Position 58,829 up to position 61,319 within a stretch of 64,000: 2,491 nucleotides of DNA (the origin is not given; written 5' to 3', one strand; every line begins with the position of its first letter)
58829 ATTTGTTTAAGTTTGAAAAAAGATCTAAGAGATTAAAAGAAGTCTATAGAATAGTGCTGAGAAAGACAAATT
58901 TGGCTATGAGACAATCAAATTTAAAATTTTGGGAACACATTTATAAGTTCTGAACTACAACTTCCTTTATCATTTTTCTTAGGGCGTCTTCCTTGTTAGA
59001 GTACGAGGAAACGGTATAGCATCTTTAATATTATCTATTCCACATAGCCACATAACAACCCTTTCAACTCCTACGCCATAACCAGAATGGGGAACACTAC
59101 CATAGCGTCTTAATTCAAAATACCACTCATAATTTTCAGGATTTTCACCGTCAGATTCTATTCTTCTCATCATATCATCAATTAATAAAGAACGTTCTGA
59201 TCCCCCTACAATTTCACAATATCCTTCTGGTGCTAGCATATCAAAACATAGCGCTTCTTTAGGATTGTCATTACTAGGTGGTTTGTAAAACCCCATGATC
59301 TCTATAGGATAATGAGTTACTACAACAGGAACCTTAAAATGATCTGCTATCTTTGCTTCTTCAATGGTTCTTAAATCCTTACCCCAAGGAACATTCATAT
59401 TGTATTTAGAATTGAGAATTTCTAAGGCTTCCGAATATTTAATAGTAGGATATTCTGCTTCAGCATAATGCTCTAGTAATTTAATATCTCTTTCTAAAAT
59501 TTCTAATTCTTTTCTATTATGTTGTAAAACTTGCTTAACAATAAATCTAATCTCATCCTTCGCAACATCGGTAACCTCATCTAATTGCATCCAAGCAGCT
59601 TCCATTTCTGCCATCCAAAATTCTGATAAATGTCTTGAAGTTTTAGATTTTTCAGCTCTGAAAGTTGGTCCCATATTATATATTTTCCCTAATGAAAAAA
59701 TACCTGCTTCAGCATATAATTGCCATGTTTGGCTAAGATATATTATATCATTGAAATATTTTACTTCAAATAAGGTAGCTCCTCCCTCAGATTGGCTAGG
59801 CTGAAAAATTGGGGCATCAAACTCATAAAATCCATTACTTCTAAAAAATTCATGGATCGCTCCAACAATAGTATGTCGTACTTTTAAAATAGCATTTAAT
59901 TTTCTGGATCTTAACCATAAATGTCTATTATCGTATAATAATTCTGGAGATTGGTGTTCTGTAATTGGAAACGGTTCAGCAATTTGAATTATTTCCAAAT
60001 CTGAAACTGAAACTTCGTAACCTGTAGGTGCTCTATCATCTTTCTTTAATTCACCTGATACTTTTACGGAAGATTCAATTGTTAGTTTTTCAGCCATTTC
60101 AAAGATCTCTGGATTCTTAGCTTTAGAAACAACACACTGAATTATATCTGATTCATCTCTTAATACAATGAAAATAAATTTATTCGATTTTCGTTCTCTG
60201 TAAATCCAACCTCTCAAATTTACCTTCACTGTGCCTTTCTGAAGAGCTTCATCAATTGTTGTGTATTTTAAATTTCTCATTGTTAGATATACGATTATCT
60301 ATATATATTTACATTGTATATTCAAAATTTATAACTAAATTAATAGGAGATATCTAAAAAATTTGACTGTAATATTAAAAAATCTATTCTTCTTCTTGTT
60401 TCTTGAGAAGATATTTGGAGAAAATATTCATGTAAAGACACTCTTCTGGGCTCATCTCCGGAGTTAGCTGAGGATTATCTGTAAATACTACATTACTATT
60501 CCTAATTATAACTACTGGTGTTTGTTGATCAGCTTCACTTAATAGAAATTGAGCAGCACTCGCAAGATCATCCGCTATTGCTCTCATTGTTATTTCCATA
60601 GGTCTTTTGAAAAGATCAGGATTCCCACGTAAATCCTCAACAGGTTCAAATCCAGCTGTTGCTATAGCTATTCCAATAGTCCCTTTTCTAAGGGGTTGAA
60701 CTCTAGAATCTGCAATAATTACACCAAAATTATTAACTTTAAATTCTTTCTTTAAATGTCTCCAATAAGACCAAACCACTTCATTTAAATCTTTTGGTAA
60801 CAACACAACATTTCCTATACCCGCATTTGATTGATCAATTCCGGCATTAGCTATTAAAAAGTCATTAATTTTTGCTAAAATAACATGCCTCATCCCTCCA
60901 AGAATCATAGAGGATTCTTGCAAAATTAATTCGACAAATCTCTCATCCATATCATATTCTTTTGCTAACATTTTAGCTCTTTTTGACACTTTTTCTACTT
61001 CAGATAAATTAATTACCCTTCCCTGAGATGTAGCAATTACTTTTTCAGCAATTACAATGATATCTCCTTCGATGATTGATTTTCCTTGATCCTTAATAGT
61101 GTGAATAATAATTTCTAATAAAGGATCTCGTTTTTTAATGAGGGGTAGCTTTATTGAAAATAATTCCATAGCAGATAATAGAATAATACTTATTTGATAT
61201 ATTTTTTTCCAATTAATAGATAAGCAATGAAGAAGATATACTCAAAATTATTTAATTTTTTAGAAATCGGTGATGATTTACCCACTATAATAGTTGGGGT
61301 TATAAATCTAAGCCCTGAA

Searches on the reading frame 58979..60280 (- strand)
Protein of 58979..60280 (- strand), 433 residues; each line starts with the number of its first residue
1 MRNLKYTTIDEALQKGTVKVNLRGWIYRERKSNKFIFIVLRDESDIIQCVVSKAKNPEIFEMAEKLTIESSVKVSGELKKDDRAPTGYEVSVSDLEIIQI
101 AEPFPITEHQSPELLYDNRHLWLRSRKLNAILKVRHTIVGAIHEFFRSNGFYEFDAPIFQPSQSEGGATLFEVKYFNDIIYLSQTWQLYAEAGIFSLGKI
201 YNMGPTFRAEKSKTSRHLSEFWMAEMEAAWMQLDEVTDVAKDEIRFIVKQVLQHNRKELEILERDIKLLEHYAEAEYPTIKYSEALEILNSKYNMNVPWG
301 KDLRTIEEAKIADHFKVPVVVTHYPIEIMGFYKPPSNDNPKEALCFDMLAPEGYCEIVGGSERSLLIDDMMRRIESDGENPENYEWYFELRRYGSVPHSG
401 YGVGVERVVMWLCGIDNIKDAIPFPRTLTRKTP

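Call 77: search_protein_families(library=pfam, proteins=[window:58979-60280:-], max_evalue=0.000001)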
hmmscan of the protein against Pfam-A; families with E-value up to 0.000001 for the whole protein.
window:58979-60280:- (433 aa): 2 families
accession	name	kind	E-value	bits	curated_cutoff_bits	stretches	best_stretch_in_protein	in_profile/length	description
PF00152.25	tRNA-synt_2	-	1.8e-69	234.6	25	1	112-427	2-307/308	tRNA synthetases class II (D, K and N)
PF01336.31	tRNA_anti-codon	-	2.2e-18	66.4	27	1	20-98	1-75/75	OB-fold nucleic acid binding domain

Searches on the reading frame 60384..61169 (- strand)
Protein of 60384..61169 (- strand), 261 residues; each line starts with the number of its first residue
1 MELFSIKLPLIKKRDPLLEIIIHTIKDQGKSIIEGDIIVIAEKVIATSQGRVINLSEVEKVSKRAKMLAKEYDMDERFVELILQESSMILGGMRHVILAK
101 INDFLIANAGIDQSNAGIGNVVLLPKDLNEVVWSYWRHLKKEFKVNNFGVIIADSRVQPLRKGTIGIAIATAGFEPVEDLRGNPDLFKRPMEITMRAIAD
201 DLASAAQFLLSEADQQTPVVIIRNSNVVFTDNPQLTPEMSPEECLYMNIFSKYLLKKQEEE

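Call 77: search_protein_families(library=pfam, proteins=[window:60384-61169:-], max_evalue=0.000001)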
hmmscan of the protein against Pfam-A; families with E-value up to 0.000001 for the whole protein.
window:60384-61169:- (261 aa): 1 family
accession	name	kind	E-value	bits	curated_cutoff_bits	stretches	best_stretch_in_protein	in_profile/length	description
PF01996.21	F420_ligase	-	7.1e-62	209.2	25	1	6-224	2-218/218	F420-0:Gamma-glutamyl ligase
